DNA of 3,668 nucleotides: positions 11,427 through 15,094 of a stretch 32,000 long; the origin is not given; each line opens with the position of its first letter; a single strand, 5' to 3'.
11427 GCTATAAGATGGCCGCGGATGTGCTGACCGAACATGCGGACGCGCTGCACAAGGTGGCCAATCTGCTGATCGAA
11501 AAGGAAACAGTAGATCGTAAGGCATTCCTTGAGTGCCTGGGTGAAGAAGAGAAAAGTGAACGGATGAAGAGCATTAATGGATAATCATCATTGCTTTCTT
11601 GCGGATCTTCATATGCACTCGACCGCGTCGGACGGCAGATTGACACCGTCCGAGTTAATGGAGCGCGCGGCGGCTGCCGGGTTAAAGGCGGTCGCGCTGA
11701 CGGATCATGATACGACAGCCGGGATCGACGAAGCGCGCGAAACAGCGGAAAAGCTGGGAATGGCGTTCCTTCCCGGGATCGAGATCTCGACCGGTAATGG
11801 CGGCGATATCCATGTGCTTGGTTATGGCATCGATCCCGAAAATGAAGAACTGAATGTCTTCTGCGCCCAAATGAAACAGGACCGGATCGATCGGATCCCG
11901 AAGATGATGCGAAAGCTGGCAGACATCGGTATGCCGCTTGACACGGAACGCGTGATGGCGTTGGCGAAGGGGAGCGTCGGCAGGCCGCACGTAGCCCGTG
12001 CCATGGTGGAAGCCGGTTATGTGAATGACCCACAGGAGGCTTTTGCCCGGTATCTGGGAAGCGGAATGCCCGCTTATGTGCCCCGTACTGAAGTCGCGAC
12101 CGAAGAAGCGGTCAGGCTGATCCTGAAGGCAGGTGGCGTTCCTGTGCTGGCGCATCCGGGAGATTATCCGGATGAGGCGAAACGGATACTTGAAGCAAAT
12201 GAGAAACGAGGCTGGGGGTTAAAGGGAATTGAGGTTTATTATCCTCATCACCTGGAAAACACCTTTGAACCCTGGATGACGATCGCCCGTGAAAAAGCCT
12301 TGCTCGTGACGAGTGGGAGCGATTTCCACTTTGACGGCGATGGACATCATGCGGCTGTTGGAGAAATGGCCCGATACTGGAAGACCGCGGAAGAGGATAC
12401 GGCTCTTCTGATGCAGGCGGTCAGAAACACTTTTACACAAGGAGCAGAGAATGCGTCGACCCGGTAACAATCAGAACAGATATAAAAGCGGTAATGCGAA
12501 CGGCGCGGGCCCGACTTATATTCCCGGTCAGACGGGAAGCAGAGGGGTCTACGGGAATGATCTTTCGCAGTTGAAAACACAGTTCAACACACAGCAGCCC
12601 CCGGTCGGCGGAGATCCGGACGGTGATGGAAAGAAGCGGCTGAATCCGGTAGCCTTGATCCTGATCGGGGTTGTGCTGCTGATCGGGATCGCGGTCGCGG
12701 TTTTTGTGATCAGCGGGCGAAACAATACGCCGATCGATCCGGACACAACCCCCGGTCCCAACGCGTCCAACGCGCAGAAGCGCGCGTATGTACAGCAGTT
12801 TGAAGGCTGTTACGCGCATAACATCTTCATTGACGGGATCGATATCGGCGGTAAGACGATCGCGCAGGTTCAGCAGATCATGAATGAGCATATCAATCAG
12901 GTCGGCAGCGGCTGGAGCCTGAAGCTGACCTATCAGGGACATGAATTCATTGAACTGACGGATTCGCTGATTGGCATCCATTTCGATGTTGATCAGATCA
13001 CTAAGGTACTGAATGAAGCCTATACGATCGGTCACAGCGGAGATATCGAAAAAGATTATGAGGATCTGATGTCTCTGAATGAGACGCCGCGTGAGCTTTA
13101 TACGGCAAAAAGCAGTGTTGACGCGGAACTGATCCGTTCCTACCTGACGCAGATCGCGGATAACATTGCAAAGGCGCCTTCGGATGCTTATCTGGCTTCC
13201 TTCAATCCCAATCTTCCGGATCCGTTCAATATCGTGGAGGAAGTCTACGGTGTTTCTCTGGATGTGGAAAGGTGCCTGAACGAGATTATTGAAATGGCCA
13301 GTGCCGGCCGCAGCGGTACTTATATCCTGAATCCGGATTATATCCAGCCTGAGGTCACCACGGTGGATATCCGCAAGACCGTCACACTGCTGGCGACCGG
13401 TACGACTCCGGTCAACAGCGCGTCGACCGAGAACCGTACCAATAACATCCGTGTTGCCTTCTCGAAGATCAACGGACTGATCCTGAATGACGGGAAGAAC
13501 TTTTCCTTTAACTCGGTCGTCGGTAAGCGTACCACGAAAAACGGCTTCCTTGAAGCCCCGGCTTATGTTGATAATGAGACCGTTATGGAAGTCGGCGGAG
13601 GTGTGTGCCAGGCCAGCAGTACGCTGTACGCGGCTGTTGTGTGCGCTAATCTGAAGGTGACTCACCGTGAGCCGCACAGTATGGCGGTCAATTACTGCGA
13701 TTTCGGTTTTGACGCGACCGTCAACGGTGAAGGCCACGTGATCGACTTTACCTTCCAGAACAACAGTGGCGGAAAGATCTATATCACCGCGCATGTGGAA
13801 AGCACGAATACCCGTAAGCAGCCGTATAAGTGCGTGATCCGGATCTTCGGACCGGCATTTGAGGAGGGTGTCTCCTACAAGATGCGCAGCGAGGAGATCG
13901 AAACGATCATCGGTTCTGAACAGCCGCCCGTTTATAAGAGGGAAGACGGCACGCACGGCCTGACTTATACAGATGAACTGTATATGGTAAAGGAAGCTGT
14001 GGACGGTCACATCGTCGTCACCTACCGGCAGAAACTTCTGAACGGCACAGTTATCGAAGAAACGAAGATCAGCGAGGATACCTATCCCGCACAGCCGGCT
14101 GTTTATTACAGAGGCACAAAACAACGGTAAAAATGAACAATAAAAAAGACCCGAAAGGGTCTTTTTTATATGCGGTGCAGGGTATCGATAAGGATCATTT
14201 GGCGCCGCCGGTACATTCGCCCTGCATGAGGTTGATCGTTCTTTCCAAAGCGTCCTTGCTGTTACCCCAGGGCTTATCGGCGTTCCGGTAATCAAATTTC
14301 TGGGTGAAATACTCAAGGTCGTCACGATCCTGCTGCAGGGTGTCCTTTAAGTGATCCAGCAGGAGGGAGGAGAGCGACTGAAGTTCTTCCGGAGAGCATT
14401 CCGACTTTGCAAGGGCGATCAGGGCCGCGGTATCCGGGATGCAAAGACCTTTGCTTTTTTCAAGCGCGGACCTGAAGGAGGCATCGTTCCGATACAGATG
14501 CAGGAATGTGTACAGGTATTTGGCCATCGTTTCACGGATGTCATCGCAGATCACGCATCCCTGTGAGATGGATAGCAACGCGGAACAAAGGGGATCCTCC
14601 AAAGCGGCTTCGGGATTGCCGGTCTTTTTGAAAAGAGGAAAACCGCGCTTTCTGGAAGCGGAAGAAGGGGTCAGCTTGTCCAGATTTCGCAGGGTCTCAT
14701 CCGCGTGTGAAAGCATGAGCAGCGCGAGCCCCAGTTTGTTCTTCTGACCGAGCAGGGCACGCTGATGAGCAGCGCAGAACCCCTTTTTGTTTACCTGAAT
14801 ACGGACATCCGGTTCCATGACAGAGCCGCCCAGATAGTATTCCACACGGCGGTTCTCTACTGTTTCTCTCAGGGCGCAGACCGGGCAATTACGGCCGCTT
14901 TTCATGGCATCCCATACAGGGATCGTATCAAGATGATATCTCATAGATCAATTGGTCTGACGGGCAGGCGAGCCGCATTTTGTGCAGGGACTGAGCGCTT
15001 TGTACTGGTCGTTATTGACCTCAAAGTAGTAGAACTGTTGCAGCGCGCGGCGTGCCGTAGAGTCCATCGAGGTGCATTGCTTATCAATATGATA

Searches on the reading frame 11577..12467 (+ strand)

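Call 43: search_protein_families(library=pfam, proteins=[window:11577-12467:+], max_evalue=0.00001)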
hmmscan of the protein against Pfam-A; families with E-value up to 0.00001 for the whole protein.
window:11577-12467:+ (296 aa): 1 family
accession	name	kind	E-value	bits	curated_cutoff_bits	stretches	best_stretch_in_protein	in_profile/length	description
PF02811.25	PHP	-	6.1e-13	49.9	26.4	1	10-73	1-66/164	PHP domain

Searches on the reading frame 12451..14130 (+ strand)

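Call 43: search_protein_families(library=pfam, proteins=[window:12451-14130:+], max_evalue=0.00001)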
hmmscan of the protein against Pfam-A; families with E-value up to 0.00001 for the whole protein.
window:12451-14130:+ (559 aa): 2 families
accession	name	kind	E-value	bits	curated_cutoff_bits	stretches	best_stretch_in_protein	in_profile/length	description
PF04294.18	VanW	-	2.6e-43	147.1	27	1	328-453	1-124/130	VanW like protein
PF12229.13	PG_binding_4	-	2.1e-11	44.4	22.1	1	182-288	13-113/117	Putative peptidoglycan binding domain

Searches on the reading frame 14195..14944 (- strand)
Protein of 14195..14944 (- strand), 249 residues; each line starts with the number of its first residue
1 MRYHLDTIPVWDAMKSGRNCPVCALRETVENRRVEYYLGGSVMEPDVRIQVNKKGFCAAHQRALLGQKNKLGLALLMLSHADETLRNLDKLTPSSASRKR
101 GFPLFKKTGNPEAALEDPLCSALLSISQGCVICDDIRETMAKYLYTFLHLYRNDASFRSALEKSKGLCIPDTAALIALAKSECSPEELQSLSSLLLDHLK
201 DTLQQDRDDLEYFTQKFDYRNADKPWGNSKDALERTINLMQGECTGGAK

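Call 44: search_protein_families(library=pfam, proteins=[window:14195-14944:-], max_evalue=0.00001)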
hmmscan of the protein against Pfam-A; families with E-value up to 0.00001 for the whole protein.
window:14195-14944:- (249 aa): 1 family
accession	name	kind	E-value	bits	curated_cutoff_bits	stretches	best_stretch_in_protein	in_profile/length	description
PF19538.4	DUF6062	-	4.9e-71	239.4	27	1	1-244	1-240/243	Family of unknown function (DUF6062)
